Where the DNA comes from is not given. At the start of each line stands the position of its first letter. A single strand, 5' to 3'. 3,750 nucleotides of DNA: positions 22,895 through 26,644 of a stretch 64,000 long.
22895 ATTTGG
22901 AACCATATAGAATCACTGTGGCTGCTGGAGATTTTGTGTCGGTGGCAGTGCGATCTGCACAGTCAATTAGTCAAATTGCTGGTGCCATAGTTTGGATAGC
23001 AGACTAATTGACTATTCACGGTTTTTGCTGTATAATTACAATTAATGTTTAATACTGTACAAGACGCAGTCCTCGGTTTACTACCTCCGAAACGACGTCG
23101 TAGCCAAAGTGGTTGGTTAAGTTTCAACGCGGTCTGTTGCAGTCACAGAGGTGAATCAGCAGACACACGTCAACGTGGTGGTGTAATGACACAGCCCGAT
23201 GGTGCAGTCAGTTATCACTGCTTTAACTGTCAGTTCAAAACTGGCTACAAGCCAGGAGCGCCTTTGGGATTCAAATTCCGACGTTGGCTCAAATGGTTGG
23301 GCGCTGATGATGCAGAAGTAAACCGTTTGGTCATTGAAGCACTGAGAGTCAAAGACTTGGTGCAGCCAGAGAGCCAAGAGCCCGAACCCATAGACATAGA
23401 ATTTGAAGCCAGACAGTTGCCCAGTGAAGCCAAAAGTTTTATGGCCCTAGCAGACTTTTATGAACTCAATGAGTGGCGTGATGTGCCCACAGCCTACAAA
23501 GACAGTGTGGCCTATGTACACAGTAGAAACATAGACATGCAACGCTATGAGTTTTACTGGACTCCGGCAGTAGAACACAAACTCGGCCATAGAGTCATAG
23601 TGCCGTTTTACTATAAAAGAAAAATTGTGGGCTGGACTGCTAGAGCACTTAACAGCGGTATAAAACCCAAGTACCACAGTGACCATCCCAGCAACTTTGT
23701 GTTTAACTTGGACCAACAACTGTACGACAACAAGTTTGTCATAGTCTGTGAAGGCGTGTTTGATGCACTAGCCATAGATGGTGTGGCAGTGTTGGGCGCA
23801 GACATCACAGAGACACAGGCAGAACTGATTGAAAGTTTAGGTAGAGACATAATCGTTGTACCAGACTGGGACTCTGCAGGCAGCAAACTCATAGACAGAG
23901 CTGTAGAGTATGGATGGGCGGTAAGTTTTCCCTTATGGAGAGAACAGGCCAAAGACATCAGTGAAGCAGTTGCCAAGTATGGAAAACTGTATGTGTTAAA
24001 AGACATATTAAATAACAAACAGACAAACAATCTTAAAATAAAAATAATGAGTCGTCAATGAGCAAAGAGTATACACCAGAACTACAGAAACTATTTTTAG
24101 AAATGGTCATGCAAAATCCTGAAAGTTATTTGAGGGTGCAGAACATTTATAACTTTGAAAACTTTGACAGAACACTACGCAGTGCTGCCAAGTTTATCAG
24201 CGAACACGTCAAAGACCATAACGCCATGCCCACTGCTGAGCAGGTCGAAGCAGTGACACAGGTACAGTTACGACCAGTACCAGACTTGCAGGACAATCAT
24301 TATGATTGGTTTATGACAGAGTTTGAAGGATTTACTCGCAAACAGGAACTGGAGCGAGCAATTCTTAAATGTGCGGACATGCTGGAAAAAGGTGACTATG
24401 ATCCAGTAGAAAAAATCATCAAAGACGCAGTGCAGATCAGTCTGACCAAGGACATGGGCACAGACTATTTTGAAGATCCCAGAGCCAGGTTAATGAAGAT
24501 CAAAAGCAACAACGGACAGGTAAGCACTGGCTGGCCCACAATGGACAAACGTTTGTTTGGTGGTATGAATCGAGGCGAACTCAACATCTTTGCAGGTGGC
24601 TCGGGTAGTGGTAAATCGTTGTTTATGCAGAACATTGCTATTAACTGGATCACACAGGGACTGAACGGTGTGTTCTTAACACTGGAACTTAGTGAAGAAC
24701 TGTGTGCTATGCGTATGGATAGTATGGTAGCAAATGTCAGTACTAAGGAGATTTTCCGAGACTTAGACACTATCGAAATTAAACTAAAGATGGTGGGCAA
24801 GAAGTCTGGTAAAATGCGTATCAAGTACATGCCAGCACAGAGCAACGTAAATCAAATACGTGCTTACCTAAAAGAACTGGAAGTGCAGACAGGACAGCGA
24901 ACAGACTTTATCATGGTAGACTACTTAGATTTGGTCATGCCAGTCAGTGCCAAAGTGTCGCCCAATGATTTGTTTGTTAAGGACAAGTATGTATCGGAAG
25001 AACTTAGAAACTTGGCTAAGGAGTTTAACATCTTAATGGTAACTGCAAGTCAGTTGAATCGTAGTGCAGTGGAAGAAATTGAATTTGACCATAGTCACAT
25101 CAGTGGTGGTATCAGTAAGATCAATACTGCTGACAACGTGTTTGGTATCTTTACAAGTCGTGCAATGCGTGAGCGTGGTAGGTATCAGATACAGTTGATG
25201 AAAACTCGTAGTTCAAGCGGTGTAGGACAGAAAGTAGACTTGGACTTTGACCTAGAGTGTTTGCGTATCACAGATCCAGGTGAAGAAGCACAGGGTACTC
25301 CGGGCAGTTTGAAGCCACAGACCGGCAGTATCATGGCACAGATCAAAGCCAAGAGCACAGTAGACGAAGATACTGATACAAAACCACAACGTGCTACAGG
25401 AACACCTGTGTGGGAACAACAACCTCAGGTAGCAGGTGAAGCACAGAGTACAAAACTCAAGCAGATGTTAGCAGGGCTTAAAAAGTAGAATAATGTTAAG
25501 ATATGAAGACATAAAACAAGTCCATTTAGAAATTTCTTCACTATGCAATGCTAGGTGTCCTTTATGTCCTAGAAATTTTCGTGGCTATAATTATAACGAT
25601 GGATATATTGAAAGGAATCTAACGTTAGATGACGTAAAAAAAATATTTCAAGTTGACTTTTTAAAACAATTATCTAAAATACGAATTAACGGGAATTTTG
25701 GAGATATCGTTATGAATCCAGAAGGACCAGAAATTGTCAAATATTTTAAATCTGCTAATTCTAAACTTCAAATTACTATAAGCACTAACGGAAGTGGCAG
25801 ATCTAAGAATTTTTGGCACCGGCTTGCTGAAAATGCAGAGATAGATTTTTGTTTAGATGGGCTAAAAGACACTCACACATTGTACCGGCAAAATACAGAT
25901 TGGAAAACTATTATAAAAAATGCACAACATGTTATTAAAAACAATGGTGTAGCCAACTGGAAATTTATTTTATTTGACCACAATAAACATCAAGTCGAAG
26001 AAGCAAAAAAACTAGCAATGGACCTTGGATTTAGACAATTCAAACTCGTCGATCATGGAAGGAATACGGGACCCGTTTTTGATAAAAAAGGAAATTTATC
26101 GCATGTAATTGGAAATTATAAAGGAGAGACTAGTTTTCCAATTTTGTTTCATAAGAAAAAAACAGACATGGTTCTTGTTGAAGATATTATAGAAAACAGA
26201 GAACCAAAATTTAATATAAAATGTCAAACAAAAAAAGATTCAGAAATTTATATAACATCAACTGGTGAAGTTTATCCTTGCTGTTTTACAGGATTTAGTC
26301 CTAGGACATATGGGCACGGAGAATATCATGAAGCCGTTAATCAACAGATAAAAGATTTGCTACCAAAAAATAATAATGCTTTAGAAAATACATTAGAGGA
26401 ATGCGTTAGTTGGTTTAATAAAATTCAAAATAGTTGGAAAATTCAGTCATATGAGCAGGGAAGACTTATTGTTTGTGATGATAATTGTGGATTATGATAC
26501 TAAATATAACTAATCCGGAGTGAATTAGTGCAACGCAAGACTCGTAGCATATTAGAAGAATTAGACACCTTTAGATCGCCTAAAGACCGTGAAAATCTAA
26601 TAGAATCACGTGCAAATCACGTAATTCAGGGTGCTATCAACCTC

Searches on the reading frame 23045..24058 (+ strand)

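Call 65: search_protein_families(library=pfam, proteins=[window:23045-24058:+], max_evalue=0.001)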
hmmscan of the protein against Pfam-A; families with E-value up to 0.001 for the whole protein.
window:23045-24058:+ (338 aa): 1 family
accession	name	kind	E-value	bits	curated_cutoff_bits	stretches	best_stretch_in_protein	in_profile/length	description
PF13155.12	Toprim_2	-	1.3e-05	25.9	22.1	1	233-289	1-65/88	Toprim-like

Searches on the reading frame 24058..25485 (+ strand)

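Call 65: search_protein_families(library=pfam, proteins=[window:24058-25485:+], max_evalue=0.001)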
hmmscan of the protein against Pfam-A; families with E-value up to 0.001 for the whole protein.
window:24058-25485:+ (476 aa): 3 families
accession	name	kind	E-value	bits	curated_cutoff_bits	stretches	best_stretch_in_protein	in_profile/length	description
PF03796.21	DnaB_C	-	1.9e-23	83.6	27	1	155-403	2-252/255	DnaB-like helicase C terminal domain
PF06745.19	ATPase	-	2.3e-09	37.4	26.6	1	155-253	1-100/231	KaiC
PF13481.12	AAA_25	-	0.00074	19.6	27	0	164-296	24-158/195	AAA domain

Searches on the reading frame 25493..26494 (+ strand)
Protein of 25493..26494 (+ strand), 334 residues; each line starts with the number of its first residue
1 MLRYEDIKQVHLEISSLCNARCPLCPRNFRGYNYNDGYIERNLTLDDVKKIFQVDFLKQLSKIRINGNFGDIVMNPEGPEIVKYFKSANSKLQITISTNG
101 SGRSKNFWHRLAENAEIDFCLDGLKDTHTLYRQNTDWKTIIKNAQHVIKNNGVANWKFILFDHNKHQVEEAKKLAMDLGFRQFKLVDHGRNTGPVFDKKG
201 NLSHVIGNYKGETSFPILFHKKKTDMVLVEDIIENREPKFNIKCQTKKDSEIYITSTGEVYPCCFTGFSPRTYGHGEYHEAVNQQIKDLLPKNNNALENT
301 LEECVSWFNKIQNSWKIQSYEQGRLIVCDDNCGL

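Call 65: search_protein_families(library=pfam, proteins=[window:25493-26494:+], max_evalue=0.001)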
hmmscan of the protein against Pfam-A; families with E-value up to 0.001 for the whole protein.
window:25493-26494:+ (334 aa): 1 family
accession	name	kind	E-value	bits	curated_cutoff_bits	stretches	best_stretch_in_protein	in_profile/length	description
PF04055.27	Radical_SAM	-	1.2e-05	26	29.5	1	13-160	2-149/166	Radical SAM superfamily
